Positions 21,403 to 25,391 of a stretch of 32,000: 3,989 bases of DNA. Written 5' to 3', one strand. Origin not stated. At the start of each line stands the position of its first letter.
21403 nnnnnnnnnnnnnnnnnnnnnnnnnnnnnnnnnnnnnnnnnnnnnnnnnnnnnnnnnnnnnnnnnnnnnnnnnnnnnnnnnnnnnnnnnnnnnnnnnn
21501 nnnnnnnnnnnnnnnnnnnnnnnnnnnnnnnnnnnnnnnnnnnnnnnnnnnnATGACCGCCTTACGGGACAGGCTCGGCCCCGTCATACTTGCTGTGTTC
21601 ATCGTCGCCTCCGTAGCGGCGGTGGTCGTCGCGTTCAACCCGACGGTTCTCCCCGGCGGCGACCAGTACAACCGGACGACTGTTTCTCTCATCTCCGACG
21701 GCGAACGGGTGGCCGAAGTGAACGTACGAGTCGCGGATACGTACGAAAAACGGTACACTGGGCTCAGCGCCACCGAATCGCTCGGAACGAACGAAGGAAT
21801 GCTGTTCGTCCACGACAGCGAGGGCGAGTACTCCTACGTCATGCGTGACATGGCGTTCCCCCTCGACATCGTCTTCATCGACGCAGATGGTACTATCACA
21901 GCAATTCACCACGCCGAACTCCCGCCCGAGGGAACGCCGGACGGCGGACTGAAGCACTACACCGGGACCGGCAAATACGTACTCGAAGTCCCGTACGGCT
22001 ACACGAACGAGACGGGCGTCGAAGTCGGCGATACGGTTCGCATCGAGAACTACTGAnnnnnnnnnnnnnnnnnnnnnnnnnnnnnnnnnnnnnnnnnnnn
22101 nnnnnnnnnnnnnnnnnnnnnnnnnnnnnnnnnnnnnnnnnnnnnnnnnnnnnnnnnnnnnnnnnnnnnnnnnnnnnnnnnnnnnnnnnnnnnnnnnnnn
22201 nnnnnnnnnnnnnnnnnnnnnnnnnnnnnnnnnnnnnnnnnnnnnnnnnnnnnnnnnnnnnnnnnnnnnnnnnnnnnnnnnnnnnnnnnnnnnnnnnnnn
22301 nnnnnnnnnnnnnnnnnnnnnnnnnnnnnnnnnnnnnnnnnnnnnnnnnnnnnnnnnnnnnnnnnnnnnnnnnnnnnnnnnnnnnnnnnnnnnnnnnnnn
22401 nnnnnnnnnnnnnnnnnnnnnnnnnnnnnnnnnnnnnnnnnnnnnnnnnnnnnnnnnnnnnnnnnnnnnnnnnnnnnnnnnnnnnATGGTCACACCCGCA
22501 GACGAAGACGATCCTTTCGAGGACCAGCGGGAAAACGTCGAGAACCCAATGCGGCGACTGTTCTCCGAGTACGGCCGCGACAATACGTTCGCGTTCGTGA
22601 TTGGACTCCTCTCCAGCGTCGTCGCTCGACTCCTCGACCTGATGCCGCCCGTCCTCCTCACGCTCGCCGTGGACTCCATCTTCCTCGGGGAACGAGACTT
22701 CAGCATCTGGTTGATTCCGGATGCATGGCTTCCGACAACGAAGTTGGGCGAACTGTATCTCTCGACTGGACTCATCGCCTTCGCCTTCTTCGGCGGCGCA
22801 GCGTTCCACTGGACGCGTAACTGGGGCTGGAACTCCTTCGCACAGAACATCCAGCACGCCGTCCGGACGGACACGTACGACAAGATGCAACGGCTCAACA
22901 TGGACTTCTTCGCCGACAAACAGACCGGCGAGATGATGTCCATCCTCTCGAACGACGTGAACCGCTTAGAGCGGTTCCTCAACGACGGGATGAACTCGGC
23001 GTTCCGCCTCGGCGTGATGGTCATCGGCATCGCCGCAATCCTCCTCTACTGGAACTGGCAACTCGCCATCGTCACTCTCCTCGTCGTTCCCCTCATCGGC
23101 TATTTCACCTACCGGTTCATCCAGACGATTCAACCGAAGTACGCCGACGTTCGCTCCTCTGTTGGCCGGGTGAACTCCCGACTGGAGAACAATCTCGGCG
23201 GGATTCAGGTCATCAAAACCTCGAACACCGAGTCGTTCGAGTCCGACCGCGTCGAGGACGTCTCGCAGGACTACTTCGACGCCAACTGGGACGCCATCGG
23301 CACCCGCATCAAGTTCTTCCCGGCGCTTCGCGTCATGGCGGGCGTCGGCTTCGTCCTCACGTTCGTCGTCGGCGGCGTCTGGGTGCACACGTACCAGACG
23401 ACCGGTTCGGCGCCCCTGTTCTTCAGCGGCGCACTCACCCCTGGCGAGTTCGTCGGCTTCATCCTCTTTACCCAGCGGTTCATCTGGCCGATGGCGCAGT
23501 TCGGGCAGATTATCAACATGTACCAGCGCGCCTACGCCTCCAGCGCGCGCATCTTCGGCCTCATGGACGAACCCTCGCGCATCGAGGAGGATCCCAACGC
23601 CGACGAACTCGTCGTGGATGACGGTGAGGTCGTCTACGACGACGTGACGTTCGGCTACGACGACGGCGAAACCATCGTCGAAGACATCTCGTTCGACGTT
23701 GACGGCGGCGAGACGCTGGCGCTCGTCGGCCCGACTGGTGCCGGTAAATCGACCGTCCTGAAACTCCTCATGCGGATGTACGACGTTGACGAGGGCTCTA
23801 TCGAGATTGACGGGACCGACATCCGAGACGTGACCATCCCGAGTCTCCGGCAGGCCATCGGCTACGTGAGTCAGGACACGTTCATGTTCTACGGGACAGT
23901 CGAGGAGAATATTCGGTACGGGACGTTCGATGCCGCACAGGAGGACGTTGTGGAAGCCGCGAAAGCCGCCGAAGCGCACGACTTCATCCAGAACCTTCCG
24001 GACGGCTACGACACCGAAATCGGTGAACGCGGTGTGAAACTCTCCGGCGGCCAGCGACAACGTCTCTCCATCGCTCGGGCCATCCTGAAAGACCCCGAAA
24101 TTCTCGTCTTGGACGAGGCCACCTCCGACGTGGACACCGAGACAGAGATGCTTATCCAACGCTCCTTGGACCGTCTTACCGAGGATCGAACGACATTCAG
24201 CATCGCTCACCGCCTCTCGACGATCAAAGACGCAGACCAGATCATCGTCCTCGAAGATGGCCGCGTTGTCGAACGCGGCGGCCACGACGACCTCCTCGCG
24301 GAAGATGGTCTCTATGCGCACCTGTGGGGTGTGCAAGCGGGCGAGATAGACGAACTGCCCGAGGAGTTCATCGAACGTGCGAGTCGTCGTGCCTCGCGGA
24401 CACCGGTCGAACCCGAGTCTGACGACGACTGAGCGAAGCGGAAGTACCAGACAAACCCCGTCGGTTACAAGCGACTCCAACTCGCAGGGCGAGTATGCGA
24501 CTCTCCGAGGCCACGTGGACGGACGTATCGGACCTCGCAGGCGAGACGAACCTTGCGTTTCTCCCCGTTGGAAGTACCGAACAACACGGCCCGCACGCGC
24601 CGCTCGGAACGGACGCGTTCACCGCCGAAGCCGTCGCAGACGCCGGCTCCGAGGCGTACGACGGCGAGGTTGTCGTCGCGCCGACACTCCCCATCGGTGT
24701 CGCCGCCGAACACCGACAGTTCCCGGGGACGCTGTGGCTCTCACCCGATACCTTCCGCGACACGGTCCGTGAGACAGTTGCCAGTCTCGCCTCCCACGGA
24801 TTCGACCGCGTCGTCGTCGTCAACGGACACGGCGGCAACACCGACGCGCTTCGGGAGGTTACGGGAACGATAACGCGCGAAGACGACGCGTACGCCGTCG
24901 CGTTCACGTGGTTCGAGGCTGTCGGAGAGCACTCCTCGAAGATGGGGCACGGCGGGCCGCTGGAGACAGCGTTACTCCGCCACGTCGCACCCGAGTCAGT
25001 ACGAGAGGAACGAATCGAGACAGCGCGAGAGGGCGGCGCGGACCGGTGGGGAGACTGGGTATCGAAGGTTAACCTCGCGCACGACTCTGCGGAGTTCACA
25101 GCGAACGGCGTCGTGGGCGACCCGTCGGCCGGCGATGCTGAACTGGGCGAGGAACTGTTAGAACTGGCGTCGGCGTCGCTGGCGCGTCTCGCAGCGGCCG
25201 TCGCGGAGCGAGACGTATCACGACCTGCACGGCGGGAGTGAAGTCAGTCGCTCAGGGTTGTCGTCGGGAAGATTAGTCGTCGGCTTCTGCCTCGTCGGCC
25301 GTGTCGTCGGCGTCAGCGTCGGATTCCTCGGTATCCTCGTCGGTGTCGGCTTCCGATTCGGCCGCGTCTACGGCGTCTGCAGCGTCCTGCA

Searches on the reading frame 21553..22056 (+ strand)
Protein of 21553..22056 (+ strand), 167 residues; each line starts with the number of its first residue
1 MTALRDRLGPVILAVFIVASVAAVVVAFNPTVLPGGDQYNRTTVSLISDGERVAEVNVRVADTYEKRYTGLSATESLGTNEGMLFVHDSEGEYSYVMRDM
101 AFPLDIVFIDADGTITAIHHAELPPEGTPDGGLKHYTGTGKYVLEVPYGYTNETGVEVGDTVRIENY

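Call 11: search_protein_families(library=pfam, proteins=[window:21553-22056:+], max_evalue=0.01)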
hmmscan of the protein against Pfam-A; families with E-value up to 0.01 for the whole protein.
window:21553-22056:+ (167 aa): 1 family
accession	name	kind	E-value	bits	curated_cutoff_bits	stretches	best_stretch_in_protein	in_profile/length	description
PF02643.20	DUF192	-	6.2e-30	103.6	27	1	56-164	1-96/96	Uncharacterized ACR, COG1430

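Call 29: find_homologous_proteins(query=window:21553-22056:+)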
Query window:21553-22056:+ (167 aa): 830 proteins with E <= 0.001 among 960 candidates; the best 120 are listed.
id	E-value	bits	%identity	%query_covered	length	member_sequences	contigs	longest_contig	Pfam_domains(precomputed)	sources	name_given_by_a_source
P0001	1.0e-101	356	98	100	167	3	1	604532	PF02643.21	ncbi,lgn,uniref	ncbi:DUF192 domain-containing protein [Halogeometricum borinquense]|uniref:DUF192 domain-containing 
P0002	1.3e-75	271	72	100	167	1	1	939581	PF02643.21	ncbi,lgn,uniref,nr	ncbi:DUF192 domain-containing protein [Halogeometricum limi]|uniref:DUF192 domain-containing protein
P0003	4.5e-72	260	78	83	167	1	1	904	PF02643.21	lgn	-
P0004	6.2e-72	259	73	100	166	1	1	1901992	PF02643.21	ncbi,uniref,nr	ncbi:DUF192 domain-containing protein [Halogeometricum sp. S1BR25-6]|uniref:DUF192 domain-containing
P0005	2.8e-71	257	71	100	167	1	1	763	PF02643.21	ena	-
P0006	9.3e-71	255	72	100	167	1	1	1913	PF02643.21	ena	-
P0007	2.2e-70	254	72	100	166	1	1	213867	PF02643.21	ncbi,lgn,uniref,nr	ncbi:hypothetical protein C474_12511 [Halogeometricum pallidum JCM 14848]|uniref:DUF192 domain-conta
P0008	2.5e-69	251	70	100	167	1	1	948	PF02643.21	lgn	-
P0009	4.1e-69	250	77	87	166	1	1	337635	PF02643.21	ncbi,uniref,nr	ncbi:DUF192 domain-containing protein [Halogeometricum luteum]|uniref:DUF192 domain-containing prote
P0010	4.4e-69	250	72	100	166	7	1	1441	PF02643.21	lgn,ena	-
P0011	8.7e-69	249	72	100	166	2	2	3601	PF02643.21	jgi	jgi:hypothetical protein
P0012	1.7e-67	245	71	100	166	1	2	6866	PF02643.21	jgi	jgi:hypothetical protein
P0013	5.4e-67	243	70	100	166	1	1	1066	PF02643.21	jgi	jgi:hypothetical protein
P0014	5.6e-66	240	57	78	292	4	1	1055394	PF02643.21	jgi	-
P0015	1.9e-60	222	63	98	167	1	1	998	PF02643.21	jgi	jgi:uncharacterized membrane protein (UPF0127 family)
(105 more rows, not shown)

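Call 30: find_encoding_contigs(protein=P0001, flank=3000, max_places=6)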
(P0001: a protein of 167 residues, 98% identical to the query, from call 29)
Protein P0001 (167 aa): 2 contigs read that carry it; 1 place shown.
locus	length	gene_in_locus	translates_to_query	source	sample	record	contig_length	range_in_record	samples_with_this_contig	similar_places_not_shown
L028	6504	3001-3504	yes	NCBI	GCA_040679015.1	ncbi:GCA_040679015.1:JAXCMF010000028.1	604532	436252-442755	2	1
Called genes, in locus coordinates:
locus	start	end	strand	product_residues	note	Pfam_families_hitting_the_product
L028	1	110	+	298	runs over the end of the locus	PF19458:DUF5995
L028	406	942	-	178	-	-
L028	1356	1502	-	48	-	-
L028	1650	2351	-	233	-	-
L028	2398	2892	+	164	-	-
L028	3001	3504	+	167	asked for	PF02643:DUF192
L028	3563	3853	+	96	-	PF24382:DUF7538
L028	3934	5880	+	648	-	PF00664:ABC_membrane, PF00005:ABC_tran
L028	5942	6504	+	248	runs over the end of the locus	PF02633:Creatininase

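Call 31: find_encoding_contigs(protein=window:21553-22056:+, flank=3000, max_places=6)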
Protein window:21553-22056:+ (167 aa): 6 contigs read that carry it; 3 places shown.
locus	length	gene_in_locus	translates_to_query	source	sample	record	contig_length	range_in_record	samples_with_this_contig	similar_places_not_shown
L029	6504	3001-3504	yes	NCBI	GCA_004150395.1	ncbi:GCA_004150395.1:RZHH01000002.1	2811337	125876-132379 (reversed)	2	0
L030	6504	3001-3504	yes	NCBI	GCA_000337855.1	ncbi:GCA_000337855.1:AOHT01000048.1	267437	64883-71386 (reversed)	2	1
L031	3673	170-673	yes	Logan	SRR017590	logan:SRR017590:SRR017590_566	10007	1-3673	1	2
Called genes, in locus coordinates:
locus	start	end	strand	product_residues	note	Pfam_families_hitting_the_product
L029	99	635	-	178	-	-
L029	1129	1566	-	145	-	-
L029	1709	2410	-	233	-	-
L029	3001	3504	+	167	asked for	PF02643:DUF192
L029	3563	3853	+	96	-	PF24382:DUF7538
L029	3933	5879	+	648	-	PF00664:ABC_membrane, PF00005:ABC_tran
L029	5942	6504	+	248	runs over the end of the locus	PF02633:Creatininase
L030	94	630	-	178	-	-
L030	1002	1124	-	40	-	-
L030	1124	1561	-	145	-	-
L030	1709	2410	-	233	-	-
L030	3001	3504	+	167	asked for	PF02643:DUF192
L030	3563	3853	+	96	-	PF24382:DUF7538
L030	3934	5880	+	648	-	PF00664:ABC_membrane, PF00005:ABC_tran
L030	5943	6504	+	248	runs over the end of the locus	PF02633:Creatininase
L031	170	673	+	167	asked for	PF02643:DUF192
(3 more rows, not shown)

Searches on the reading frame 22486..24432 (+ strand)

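Call 11: search_protein_families(library=pfam, proteins=[window:22486-24432:+], max_evalue=0.01)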
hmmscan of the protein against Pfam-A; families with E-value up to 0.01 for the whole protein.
window:22486-24432:+ (648 aa): 9 families
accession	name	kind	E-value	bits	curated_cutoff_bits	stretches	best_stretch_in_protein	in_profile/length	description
PF00664.28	ABC_membrane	-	2.3e-38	132.9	28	1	38-335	2-273/274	ABC transporter transmembrane region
PF00005.33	ABC_tran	-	1e-36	127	25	1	399-547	2-137/137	ABC transporter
PF13401.12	AAA_22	-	4.4e-05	24.2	27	1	410-563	7-109/130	AAA domain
PF13191.12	AAA_16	-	0.003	18.5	32.6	1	409-565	25-160/167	AAA ATPase domain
PF13238.12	AAA_18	-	0.0038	18.1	29.4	0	412-506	2-68/128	AAA domain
PF13479.12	AAA_24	-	0.004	17.5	27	1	411-558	5-86/195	AAA domain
PF02463.25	SMC_N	-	0.0042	17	40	0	481-588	135-210/220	RecF/RecN/SMC N terminal domain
PF06414.18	Zeta_toxin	-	0.0067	16.3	22.3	0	413-455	21-62/199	Zeta toxin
PF13555.12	AAA_29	-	0.0068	16.6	27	0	400-425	16-39/61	P-loop containing region of AAA domain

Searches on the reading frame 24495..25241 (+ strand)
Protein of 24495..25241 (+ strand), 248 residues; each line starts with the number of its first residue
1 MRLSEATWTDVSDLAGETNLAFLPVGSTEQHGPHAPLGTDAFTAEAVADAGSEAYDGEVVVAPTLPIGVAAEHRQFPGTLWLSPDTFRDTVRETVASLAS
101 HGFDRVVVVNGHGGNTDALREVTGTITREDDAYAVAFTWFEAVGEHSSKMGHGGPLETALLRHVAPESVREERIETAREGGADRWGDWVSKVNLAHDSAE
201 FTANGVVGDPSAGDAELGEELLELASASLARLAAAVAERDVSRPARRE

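Call 11: search_protein_families(library=pfam, proteins=[window:24495-25241:+], max_evalue=0.01)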
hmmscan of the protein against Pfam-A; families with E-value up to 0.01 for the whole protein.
window:24495-25241:+ (248 aa): 1 family
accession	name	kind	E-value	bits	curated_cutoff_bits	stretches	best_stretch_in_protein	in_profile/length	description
PF02633.19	Creatininase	-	1.1e-72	244.8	31.3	1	5-232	2-237/238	Creatinine amidohydrolase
